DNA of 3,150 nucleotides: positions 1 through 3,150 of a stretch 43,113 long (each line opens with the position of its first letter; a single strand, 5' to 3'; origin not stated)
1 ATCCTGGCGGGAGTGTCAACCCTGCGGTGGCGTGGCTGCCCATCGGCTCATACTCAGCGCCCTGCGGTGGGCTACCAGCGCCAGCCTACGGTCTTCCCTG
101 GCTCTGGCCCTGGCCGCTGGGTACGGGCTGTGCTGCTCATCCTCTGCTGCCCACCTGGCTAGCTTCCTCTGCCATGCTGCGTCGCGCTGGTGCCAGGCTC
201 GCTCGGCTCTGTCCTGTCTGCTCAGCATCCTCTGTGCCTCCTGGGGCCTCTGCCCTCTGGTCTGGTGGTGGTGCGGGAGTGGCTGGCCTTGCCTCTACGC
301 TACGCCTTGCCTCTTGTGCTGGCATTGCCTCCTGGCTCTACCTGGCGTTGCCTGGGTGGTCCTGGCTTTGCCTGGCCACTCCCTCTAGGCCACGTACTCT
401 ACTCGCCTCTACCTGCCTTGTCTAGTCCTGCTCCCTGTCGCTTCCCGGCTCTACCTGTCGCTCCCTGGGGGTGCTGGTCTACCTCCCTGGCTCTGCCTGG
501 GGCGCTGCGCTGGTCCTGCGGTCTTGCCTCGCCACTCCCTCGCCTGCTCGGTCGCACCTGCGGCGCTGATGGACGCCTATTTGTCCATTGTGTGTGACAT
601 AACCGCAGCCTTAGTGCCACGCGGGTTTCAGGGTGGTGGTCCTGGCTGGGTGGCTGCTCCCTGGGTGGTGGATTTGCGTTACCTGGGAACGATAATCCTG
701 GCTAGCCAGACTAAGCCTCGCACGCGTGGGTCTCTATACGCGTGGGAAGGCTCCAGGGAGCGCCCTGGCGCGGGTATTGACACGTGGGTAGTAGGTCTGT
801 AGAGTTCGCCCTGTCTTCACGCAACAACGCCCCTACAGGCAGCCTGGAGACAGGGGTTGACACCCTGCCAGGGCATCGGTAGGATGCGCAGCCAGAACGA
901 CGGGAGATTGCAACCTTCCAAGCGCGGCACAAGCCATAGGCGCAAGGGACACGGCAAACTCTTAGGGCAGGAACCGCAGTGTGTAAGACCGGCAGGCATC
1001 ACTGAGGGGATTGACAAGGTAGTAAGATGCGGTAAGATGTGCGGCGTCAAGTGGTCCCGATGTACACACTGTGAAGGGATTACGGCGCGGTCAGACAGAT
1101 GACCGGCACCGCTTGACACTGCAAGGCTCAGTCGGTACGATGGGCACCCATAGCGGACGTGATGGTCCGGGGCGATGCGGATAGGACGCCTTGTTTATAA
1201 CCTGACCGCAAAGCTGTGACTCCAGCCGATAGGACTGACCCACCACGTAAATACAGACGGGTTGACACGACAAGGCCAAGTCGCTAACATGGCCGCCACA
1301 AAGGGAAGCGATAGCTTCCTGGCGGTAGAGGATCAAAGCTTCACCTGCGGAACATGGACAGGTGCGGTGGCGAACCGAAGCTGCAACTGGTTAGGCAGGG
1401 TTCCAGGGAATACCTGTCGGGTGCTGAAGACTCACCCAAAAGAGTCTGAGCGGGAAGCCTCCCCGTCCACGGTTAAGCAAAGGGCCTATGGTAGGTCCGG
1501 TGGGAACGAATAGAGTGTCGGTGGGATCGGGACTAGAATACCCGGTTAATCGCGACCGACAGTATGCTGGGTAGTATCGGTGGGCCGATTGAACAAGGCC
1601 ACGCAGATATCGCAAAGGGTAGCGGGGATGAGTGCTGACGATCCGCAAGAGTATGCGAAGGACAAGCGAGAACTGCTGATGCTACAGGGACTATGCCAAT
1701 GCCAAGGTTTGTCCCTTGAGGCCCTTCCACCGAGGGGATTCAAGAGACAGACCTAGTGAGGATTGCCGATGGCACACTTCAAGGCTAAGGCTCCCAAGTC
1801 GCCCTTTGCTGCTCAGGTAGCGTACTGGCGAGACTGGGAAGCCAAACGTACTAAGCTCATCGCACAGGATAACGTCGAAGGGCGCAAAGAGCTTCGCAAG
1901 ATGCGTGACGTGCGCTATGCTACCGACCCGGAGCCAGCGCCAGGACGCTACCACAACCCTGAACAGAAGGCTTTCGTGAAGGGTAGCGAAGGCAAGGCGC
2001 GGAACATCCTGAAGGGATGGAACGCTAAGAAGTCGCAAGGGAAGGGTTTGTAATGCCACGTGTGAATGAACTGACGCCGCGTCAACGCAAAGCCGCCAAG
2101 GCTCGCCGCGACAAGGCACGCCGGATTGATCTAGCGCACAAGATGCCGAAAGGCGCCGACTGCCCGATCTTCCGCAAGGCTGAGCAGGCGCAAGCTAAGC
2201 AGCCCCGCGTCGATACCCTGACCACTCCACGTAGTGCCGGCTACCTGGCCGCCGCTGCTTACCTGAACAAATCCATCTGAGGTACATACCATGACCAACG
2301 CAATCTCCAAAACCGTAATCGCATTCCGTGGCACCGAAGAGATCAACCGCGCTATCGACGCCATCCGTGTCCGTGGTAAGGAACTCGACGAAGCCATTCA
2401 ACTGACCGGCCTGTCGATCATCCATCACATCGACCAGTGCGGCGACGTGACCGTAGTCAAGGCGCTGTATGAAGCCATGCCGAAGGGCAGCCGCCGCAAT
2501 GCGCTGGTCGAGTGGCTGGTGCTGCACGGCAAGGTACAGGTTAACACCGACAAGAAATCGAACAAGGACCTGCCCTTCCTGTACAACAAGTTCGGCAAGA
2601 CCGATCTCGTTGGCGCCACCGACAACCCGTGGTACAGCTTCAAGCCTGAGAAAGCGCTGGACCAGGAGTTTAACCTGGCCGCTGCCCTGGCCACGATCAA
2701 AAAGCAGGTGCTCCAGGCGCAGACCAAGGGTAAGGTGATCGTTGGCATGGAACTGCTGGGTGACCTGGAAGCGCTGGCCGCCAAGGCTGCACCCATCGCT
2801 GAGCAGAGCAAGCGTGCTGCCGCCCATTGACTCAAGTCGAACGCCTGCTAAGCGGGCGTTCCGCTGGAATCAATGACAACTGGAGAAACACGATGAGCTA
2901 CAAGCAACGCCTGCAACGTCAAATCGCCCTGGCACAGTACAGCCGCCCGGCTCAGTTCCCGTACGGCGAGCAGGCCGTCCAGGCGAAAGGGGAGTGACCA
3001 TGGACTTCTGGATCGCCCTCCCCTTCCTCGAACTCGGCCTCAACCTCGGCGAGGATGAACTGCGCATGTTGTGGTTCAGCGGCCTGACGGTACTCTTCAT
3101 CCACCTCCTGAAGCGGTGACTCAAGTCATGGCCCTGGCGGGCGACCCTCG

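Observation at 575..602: Inverted copy of the promoter-like motif at the left end, aimed into the A-depleted terminal region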

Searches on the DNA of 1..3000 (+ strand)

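Call 5: search_dna_similar(query=window:1-3000:+, collection=phages, mode=near, max_rows=30)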
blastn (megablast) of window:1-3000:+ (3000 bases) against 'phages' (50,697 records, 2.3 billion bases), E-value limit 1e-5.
Records with a match: 97; places in all: 139; records where one place covers at least 80% of the query: 80.
Best place of each record, by identity: 95-99% 11; 90-95% 60; 80-90% 26.
By first word of the organism name: Pseudomonas 97.
By host as written in the record: Pseudomonas aeruginosa 41; Pseudomonas aeruginosa PAO1 22; Pseudomonas sp. 6; Pseudomonas aeruginosa (clinical isolates) 4; - 3; Pseudomonas aeruginosa ATCC 10145 2; Pseudomonas aeruginosa 130 2; Pseudomonas aeruginosa PA32 2; and 14 more.
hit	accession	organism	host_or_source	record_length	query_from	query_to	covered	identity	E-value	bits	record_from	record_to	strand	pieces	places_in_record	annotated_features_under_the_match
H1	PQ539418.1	Pseudomonas phage vB_Pae-SZP17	Pseudomonas aeruginosa PAO1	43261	1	3000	100%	96.2%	0e+0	4889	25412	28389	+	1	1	record has no annotation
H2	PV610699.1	Pseudomonas phage PaFZ4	Pseudomonas aeruginosa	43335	1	3000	100%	95.8%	0e+0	4824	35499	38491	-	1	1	hypothetical protein (x12)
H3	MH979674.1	Pseudomonas phage RLP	Pseudomonas aeruginosa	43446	1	3000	100%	95.7%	0e+0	4804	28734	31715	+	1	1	hypothetical protein (x6)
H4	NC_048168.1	Pseudomonas phage RLP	Pseudomonas aeruginosa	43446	1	3000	100%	95.7%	0e+0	4804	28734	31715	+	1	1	hypothetical protein (x6)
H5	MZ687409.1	Pseudomonas phage vB_Pae_QDWS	Pseudomonas sp.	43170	1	3000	100%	93.8%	0e+0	4468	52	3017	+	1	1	hypothetical protein (x5)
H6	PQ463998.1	Pseudomonas phage PpY1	Pseudomonas aeruginosa PAO1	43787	1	3000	100%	93.7%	0e+0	4464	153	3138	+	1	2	record has no annotation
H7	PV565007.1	Pseudomonas phage vB_PaePA10145phi1_HR2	Pseudomonas aeruginosa (clinical ...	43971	1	3000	100%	93.6%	0e+0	4431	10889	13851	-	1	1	hypothetical protein (x14)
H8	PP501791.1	Pseudomonas phage vB_Pae10145-KEN1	Pseudomonas aeruginosa ATCC 10145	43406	13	3000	100%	93.9%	0e+0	4470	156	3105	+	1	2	hypothetical protein (x12)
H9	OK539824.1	Pseudomonas phage phipa2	Pseudomonas aeruginosa ZS-PA-35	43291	26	3000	99%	94.0%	0e+0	4484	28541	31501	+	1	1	hypothetical protein (x6)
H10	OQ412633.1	Pseudomonas phage JB10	Pseudomonas aeruginosa PAO1 (ATCC 15692)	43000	1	3000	100%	92.7%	0e+0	4325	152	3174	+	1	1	hypothetical protein (x6)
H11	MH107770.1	Pseudomonas phage vB_PaeP_130_113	Pseudomonas aeruginosa 130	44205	1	3000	100%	92.2%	0e+0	4226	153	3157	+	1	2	hypothetical protein (x8)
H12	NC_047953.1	Pseudomonas phage vB_PaeP_130_113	Pseudomonas aeruginosa 130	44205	1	3000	100%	92.2%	0e+0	4226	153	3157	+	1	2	hypothetical protein (x8)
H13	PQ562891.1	Pseudomonas phage vB_PaeP_PZH3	Pseudomonas aeruginosa PA18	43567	71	3000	98%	94.3%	0e+0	4470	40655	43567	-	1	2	hypothetical protein (x5)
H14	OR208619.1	Pseudomonas phage vB_PaeA_SB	Pseudomonas aeruginosa PAO1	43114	4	3000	100%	90.9%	0e+0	4004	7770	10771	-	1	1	hypothetical protein (x6) | ribosome_binding_site (x6)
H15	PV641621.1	Pseudomonas phage Ps23.FT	Pseudomonas aeruginosa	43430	165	3000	95%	96.0%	0e+0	4582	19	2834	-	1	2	hypothetical protein (x5)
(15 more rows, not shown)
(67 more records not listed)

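Call 59: search_rna_families(source=window, start=1, end=1800, threshold=evalue, max_evalue=1)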
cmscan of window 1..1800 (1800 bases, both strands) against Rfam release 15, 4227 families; matches with E-value up to 1: 1.
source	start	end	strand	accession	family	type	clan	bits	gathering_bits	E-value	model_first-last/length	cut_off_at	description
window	628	657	+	RF00523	Prion_pknot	Cis-reg;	-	21.2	39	0.54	1-40/40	no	Prion pseudoknot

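Call 102: search_dna_similar(query=window:556-635:+, collection=phages, mode=distant, rows=spread, max_rows=25, max_evalue=0.001)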
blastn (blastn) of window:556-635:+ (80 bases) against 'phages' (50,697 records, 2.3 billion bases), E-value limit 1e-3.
Records with a match: 93; places in all: 94; records where one place covers at least 80% of the query: 93.
Best place of each record, by identity: >=99% 52; 95-99% 34; 90-95% 7.
By first word of the organism name: Pseudomonas 93.
By host as written in the record: Pseudomonas aeruginosa 40; Pseudomonas aeruginosa PAO1 20; Pseudomonas sp. 6; Pseudomonas aeruginosa (clinical isolates) 4; - 3; Pseudomonas aeruginosa PA32 2; Pseudomonas aeruginosa ATCC 10145 2; Pseudomonas aeruginosa PA5-1-1 2; and 13 more.
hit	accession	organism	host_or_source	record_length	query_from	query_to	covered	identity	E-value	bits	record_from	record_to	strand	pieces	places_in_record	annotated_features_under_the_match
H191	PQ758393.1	Pseudomonas phage 5401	Pseudomonas aeruginosa 147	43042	1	80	100%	100.0%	2e-33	145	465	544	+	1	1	none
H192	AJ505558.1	Pseudomonas phage phiKMV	-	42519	1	80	100%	100.0%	2e-33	145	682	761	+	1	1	none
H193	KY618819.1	Pseudomonas phage PAXYB1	Pseudomonas aeruginosa PAO1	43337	1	80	100%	100.0%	2e-33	145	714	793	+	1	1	hypothetical protein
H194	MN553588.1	Pseudomonas phage phiKMVC5-12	Pseudomonas aeruginosa PAO1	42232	1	80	100%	100.0%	2e-33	145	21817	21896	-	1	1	record has no annotation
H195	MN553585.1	Pseudomonas phage 4phiC20-1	Pseudomonas aeruginosa PAO1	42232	1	80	100%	100.0%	2e-33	145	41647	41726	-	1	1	record has no annotation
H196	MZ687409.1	Pseudomonas phage vB_Pae_QDWS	Pseudomonas sp.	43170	1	80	100%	100.0%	2e-33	145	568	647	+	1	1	none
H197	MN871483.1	Pseudomonas phage PaSz-8_45_42k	Pseudomonas aeruginosa PAO1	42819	1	80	100%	100.0%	2e-33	145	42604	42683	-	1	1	record has no annotation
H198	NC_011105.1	Pseudomonas phage PT5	Pseudomonas aeruginosa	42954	1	80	100%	100.0%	2e-33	145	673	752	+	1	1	none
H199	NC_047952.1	Pseudomonas phage PAXYB1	Pseudomonas aeruginosa PAO1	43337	1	80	100%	100.0%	2e-33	145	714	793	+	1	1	hypothetical protein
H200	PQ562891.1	Pseudomonas phage vB_PaeP_PZH3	Pseudomonas aeruginosa PA18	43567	1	80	100%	100.0%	2e-33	145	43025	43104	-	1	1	none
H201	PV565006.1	Pseudomonas phage vB_PaePA8132phi1_PS3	Pseudomonas aeruginosa (clinical ...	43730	1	80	100%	100.0%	2e-33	145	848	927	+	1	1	hypothetical protein (x2)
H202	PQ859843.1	Pseudomonas phage CP-p-PA-22060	Pseudomonas aeruginosa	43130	1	80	100%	98.8%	8e-32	141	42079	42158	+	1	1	hypothetical protein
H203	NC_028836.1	Pseudomonas phage DL62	Pseudomonas aeruginosa PAO1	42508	1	80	100%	98.8%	8e-32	141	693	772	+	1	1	hypothetical protein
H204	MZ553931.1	Pseudomonas phage vB_PaeA_55_1W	Pseudomonas aeruginosa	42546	1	80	100%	97.5%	9e-31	136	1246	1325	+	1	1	none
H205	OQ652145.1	Pseudomonas phage nanoLUZ19v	Pseudomonas aeruginosa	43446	1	80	100%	97.5%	9e-31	136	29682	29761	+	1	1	hypothetical protein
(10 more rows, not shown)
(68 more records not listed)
